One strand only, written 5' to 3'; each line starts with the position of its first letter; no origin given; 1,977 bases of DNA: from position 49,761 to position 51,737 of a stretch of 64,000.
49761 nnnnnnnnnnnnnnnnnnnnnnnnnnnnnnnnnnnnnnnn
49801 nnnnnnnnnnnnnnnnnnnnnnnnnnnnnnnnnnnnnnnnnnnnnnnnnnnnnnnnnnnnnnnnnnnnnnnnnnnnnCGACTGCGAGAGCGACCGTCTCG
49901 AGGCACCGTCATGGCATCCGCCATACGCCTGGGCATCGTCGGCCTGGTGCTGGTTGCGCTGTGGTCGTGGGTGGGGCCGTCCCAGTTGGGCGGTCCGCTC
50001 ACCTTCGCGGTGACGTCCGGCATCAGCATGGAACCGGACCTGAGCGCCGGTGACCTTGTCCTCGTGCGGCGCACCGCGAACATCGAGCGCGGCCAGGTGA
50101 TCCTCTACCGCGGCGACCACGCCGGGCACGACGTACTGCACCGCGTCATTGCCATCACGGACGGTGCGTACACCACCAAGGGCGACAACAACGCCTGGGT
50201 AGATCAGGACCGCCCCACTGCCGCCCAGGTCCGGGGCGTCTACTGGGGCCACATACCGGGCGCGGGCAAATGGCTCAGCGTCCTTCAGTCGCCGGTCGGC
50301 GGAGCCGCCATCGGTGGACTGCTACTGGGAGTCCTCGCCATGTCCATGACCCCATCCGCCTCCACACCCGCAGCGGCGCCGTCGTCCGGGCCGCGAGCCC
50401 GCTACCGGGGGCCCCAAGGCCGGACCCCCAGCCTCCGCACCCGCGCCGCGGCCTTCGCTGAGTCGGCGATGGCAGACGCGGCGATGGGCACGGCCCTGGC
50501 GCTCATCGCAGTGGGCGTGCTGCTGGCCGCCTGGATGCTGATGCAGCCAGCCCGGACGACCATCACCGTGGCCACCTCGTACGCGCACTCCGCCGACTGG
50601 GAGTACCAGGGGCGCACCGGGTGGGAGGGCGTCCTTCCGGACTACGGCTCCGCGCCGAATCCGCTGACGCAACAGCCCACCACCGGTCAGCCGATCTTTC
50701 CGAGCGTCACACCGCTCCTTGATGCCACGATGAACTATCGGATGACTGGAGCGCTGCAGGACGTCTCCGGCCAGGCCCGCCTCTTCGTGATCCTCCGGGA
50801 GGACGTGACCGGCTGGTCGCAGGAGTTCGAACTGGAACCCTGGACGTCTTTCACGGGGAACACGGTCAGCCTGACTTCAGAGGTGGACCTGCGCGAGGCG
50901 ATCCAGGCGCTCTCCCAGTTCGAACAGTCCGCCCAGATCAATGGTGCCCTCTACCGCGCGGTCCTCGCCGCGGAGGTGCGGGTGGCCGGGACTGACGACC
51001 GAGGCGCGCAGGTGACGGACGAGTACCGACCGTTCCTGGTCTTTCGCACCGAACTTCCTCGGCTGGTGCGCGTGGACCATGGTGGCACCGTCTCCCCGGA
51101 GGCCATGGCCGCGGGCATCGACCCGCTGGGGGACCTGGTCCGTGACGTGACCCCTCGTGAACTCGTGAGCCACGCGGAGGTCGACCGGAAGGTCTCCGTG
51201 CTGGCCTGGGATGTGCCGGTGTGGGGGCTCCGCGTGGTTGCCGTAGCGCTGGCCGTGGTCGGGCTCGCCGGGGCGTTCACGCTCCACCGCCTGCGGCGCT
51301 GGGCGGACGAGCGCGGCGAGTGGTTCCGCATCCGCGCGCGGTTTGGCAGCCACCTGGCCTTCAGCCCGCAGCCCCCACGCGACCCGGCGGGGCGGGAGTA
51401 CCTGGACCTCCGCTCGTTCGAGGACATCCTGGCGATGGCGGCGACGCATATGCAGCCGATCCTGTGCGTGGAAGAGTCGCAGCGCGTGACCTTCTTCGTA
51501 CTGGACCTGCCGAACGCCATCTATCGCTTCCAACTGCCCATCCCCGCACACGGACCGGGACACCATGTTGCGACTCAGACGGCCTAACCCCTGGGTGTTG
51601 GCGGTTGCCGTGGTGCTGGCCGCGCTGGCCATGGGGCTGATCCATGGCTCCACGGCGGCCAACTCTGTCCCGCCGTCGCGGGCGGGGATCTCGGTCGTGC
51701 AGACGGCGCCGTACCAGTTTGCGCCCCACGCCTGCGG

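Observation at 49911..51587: Signal peptidase I with a ~400-aa multi-TM C-terminal extension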

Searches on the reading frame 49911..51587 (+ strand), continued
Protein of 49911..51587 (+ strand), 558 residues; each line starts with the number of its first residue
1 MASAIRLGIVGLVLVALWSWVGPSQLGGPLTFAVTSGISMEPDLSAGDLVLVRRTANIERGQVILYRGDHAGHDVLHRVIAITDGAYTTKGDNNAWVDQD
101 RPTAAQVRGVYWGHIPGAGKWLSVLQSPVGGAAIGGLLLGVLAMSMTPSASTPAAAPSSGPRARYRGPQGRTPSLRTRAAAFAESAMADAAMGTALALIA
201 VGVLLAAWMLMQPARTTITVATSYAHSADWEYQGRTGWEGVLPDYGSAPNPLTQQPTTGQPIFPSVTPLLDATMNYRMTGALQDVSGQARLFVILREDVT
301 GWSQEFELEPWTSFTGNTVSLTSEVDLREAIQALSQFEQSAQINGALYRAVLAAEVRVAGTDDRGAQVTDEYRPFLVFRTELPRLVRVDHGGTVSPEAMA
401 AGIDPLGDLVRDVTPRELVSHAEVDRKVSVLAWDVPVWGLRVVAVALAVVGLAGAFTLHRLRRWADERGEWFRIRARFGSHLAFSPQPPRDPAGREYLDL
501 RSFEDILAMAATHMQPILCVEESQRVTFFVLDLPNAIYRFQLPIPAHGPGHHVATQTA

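Call 68: find_related_loci(query=A8, collection=metagenome_contigs, flank=2500)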
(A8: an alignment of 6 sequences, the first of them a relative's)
Query A8 (558 aa) in metagenome_contigs; peptide patterns used: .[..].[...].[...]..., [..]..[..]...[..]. (x = any residue, [..] = any of these).
514 stretches matched a pattern; 343 encode a relative of the query (tblastn E <= 1e-3); the best 80 are kept; 80 distinct loci.
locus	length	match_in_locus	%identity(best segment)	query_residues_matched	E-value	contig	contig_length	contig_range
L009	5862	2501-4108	44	7-542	7e-135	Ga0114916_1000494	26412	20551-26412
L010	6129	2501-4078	41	22-545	1e-113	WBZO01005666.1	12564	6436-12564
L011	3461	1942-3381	30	1-530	6e-48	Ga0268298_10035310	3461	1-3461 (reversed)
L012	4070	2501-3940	26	17-540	9e-47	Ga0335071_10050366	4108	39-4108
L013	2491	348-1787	25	14-540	1e-45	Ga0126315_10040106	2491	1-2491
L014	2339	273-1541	27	14-480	2e-45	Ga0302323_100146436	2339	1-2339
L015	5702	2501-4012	27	2-542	1e-43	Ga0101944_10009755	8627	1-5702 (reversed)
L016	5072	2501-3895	25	9-518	3e-43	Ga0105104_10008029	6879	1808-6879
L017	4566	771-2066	27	6-483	3e-43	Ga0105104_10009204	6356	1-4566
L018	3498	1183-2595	26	23-540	7e-43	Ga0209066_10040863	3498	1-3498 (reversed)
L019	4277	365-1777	26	23-540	8e-43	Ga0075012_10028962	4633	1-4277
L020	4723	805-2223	26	12-530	6e-43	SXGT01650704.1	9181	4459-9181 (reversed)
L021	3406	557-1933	26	14-518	2e-42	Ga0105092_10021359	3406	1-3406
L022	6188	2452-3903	30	23-532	3e-42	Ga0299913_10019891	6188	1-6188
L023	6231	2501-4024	26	6-547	2e-41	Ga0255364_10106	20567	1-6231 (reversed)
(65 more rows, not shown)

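Call 76: search_protein_families(library=pfam, alignment_id=A10, max_evalue=0.001)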
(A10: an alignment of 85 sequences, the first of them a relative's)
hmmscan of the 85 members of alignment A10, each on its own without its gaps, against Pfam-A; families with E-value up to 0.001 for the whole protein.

A. member 1, P0001 (558 aa): 1 family
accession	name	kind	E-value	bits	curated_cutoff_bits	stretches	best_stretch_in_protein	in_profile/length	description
PF00717.28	Peptidase_S24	-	2.5e-05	24.4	23.3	1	32-102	37-104/116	Peptidase S24-like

B. families by the number of members that match (of 85 scanned): 4 families
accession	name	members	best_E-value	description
PF00717.28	Peptidase_S24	83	7.6e-13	Peptidase S24-like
PF17231.7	DUF5305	79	3.8e-17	Family of unknown function (DUF5305)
PF10502.14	Peptidase_S26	22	1.5e-06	Signal peptidase, peptidase S26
PF12704.14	MacB_PCD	1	0.00023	MacB-like periplasmic core domain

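Call 94: search_dna_similar(query=window:49911-51584:+, collection=plasmids, mode=protein, max_evalue=0.001, max_rows=15)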
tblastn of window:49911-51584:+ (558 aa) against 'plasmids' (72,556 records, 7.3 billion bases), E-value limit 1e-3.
Records with a match: 4; places in all: 4; records where one place covers at least 80% of the query: 0.
Best place of each record, by identity: <60% 4.
By first word of the organism name: Halomontanus 1; Haloarcula 1; Halorubrum 1; Halostagnicola 1.
By predicted mobility (MOB-suite, as given by PLSDB): non-mobilizable 4.
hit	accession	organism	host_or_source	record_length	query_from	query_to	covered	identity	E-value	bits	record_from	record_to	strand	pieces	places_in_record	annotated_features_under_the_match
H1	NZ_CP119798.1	Halomontanus rarus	cell culture,sediment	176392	3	119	21%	35.8%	9e-4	50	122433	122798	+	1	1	signal peptidase I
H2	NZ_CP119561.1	Haloarcula halophila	cell culture,sediment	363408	12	116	19%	36.2%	5e-6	57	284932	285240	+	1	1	signal peptidase I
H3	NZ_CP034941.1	Halorubrum ezzemoulense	Cell Culture,Hypersaline Lake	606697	9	98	16%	40.4%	2e-6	59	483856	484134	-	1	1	signal peptidase I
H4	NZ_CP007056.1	Halostagnicola larsenii XH-48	-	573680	27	100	13%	42.5%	2e-4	52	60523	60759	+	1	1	signal peptidase I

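Call 95: get_annotated_region(hit=H2, flank=6000)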
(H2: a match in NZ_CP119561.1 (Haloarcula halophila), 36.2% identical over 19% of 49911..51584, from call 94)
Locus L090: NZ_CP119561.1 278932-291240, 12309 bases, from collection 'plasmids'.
description: Haloarcula halophila strain DFY41 plasmid unnamed2, complete sequence
organism: Haloarcula halophila (NCBI taxid 3032584)
taxonomy: Archaea; Euryarchaeota; Halobacteria; Halobacteriales; Haloarculaceae; Haloarcula; Haloarcula halophila
host: -; source: cell culture,sediment; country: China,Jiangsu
typing (MOB-suite, as given by PLSDB): non-mobilizable
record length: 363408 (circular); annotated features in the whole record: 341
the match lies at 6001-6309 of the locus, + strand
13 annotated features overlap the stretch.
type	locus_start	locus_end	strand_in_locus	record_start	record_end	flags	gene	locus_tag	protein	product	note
CDS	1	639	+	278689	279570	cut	-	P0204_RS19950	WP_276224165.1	SipW-dependent-type signal peptide-containing protein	-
CDS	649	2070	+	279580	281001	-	-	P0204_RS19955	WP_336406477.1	vWA domain-containing protein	-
CDS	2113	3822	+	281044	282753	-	-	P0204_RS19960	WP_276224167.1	vWA domain-containing protein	-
CDS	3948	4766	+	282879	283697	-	-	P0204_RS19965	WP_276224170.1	hypothetical protein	-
CDS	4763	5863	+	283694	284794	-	-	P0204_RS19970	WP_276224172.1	hypothetical protein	-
CDS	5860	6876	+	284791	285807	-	-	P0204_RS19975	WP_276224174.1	signal peptidase I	-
CDS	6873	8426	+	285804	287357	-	-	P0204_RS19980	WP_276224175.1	hypothetical protein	-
CDS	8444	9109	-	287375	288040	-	-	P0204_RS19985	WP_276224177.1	helix-turn-helix domain-containing protein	-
CDS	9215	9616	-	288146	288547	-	-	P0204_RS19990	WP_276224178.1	hypothetical protein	-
CDS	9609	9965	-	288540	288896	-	-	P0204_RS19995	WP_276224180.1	DUF6516 family protein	-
CDS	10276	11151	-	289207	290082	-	-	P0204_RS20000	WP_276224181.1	hypothetical protein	-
CDS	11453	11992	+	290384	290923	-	-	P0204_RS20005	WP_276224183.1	hypothetical protein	-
CDS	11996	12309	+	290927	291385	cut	-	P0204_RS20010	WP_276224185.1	hypothetical protein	-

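Call 96: get_annotated_region(hit=H3, flank=6000)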
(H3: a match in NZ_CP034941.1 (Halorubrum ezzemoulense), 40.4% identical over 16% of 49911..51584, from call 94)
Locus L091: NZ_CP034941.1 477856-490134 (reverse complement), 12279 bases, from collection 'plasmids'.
description: Halorubrum ezzemoulense strain Fb21 plasmid megaplasmid, complete sequence
organism: Halorubrum ezzemoulense (NCBI taxid 337243)
taxonomy: Archaea; Euryarchaeota; Halobacteria; Halobacteriales; Haloferacaceae; Halorubrum; Halorubrum ezzemoulense
host: -; source: Cell Culture,Hypersaline Lake; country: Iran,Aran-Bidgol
typing (MOB-suite, as given by PLSDB): non-mobilizable
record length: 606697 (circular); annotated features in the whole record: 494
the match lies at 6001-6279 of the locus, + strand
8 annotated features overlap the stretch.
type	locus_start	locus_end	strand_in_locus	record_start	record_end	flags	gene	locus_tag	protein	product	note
CDS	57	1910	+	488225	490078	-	-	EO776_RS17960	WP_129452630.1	vWA domain-containing protein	-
CDS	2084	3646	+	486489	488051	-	-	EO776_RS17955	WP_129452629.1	SipW-dependent-type signal peptide-containing protein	-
CDS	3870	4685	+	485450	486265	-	-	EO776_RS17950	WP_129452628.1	hypothetical protein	-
CDS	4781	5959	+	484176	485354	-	-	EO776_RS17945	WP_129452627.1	hypothetical protein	-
CDS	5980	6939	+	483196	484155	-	-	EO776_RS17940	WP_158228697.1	signal peptidase I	-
CDS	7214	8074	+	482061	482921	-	-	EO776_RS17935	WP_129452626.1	hypothetical protein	-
CDS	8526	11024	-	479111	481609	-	-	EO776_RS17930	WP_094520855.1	PAS domain S-box protein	-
CDS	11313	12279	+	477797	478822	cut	-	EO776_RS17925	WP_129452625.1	response regulator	GO:0000160 - phosphorelay signal transduction system [Evidence IEA]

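Call 97: search_protein_families(library=pfam, proteins=[L090:3948-4766:+, L090:4763-5863:+, L090:5860-6876:+, L090:6873-8426:+, L091:4781-5959:+, L091:5980-6939:+, L091:7214-8074:+], max_evalue=0.01)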
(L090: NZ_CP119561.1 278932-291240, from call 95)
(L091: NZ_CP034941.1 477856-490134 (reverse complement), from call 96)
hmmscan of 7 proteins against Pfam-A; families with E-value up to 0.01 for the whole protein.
L090:3948-4766:+ (272 aa): 0 families

L090:4763-5863:+ (366 aa): 0 families

L090:5860-6876:+ (338 aa): 2 families
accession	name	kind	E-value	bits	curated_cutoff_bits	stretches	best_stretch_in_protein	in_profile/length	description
PF10502.14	Peptidase_S26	-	7.4e-06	26.5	22.9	1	47-116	5-80/168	Signal peptidase, peptidase S26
PF00717.28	Peptidase_S24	-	0.00074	19.6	23.3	1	71-115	41-84/116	Peptidase S24-like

L090:6873-8426:+ (517 aa): 0 families

L091:4781-5959:+ (392 aa): 0 families

L091:5980-6939:+ (319 aa): 2 families
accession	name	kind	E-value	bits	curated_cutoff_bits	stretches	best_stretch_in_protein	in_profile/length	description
PF10502.14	Peptidase_S26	-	1.3e-05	25.6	22.9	1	15-83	6-79/168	Signal peptidase, peptidase S26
PF00717.28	Peptidase_S24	-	3.9e-05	23.8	23.3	1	37-114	40-116/116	Peptidase S24-like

L091:7214-8074:+ (286 aa): 0 families

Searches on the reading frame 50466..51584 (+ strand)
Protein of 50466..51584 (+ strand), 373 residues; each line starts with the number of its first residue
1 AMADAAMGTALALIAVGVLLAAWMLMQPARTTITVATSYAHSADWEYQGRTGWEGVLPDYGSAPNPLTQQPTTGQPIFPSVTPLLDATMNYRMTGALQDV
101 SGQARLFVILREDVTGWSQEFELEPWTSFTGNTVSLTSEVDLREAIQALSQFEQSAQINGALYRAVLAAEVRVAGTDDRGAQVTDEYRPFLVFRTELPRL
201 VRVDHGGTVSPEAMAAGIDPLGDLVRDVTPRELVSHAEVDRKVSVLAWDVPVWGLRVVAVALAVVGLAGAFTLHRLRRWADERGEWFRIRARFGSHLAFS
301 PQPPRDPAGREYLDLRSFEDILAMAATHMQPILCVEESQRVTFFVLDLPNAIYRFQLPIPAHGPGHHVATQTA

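Call 22: find_homologous_proteins(query=A4, max_evalue=0.001)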
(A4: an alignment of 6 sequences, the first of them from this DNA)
Query A4 (6 sequences) (373 aa, profile of the alignment): 10 proteins with E <= 0.001 among 8000 candidates.
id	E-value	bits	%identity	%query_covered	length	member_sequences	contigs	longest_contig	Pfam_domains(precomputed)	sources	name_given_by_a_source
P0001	1.9e-153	529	100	100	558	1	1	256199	PF00717.29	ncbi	-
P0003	1.1e-152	526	42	95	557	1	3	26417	PF00717.29,PF10502.15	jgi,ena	-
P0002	2.9e-132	459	51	87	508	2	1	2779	PF00717.29,PF10502.15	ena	-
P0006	9.0e-109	382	26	42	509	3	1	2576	PF17231.8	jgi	jgi:signal peptidase I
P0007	1.2e-105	372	54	72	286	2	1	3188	-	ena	-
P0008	5.5e-101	356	48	95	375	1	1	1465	-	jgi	jgi:hypothetical protein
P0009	8.0e-100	352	44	95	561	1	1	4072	PF00717.29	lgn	-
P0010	2.1e-99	351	45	91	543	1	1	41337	PF00717.29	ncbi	-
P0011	6.9e-93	330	28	24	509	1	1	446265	PF17231.8,PF00717.29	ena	-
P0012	1.1e-64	237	25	93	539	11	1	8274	PF17231.8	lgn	-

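Call 24: find_encoding_contigs(protein=P0010, flank=6000, max_places=2)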
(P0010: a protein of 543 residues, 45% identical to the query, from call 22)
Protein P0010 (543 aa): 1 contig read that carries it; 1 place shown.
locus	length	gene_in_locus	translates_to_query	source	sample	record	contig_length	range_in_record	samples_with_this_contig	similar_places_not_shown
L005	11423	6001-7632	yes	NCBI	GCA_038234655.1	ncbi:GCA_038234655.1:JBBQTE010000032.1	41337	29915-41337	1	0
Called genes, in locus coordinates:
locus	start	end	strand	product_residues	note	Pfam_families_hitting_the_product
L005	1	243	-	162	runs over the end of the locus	-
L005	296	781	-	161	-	PF08818:DUF1801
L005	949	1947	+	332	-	PF13676:TIR_2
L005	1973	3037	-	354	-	PF18181:SLATT_1 (weak)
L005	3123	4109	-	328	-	PF01510:Amidase_2, PF01476:LysM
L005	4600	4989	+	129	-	PF13699:eCIS_core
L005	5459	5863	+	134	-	-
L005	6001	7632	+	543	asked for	PF00717:Peptidase_S24 (weak)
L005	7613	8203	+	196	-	-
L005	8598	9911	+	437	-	PF00999:Na_H_Exchanger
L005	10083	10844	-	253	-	PF00561:Abhydrolase_1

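Call 25: find_encoding_contigs(protein=P0011, flank=6000, max_places=2)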
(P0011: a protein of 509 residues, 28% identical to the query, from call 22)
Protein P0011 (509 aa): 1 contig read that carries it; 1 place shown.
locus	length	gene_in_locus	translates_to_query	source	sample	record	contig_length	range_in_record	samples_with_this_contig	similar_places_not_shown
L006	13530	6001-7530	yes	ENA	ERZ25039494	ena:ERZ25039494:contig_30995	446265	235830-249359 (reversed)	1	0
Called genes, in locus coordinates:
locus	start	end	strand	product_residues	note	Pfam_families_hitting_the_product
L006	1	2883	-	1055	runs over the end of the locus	PF00211:Guanylate_cyc, PF00496:SBP_bac_5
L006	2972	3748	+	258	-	PF00702:Hydrolase (weak), PF13344:Hydrolase_6, PF13242:Hydrolase_like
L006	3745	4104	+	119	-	PF01648:ACPS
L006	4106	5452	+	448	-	PF03853:YjeF_N, PF01256:Carb_kinase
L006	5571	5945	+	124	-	-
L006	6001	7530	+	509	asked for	PF00717:Peptidase_S24 (weak), PF17231:DUF5305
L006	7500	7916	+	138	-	PF00353:HemolysinCabind (weak)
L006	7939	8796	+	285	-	PF12706:Lactamase_B_2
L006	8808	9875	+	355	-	PF01168:Ala_racemase_N, PF00842:Ala_racemase_C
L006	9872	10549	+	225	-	PF13489:Methyltransf_23, PF01209:Ubie_methyltran (weak), PF13847:Methyltransf_31, PF08241:Methyltransf_11, PF08242:Methyltransf_12, PF13649:Methyltransf_25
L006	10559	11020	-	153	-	PF14342:DUF4396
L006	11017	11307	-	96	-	PF02583:Trns_repr_metal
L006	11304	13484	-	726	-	PF00403:HMA, PF00122:E1-E2_ATPase, PF00702:Hydrolase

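Call 30: search_protein_representatives(alignment_id=A4)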
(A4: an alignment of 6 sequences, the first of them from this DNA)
Query: 6 sequences, 360 profile positions. Proteins with E-value up to 0.001 (for the whole library): 3526; up to 1e-10: 2469; up to 1e-30: 1255. The best 150 are listed.
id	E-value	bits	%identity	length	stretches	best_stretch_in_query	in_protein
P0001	6.1e-154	528.8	-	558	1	1-360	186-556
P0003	3.5e-153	526.3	-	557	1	1-359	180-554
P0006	2.9e-109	381.9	-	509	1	1-359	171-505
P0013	2.0e-108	379.1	-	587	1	1-359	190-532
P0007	3.7e-106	371.6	-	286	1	80-353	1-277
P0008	1.7e-101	356.3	-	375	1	3-347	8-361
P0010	6.8e-100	351.0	-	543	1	2-354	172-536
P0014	4.7e-86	305.5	-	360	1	9-346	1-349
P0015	1.7e-81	290.5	-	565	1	1-350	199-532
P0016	3.1e-79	283.1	-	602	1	1-349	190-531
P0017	4.2e-79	282.6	-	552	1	4-352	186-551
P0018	5.6e-79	282.2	-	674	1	1-353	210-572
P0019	6.1e-79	282.1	-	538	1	6-351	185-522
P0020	2.3e-75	270.4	-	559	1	2-347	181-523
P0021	5.9e-75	269.0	-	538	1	8-350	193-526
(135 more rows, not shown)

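Call 61: find_encoding_contigs(protein=P0008, flank=3000, max_places=2)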
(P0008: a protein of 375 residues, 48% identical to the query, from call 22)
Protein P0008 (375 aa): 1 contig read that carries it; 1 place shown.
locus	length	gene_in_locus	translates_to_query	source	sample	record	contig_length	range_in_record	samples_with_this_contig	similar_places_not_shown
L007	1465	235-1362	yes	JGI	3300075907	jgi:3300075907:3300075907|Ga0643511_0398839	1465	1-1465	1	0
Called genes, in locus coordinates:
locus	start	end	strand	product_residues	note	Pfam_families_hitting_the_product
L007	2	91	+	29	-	?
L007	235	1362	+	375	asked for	-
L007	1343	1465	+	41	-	?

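Call 62: find_encoding_contigs(protein=P0009, flank=4000, max_places=2)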
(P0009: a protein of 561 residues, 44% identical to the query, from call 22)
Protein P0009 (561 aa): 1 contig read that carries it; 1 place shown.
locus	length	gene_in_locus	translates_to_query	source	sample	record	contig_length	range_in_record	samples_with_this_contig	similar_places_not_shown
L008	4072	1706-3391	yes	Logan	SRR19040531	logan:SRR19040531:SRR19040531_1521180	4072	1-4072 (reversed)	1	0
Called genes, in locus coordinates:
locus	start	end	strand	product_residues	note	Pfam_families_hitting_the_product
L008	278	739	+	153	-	PF14340:DUF4395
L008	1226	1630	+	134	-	-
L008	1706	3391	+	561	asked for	PF00717:Peptidase_S24 (weak)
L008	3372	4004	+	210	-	-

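Call 85: find_encoding_contigs(protein=P0014, flank=3000, max_places=2)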
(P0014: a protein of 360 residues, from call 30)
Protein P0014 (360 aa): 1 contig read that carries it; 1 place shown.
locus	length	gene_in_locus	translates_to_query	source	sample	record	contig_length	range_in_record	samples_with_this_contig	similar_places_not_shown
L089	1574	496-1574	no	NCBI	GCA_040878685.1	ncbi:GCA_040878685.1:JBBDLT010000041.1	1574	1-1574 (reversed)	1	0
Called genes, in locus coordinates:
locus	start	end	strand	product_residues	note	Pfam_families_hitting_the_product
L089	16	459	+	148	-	-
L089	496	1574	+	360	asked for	PF17231:DUF5305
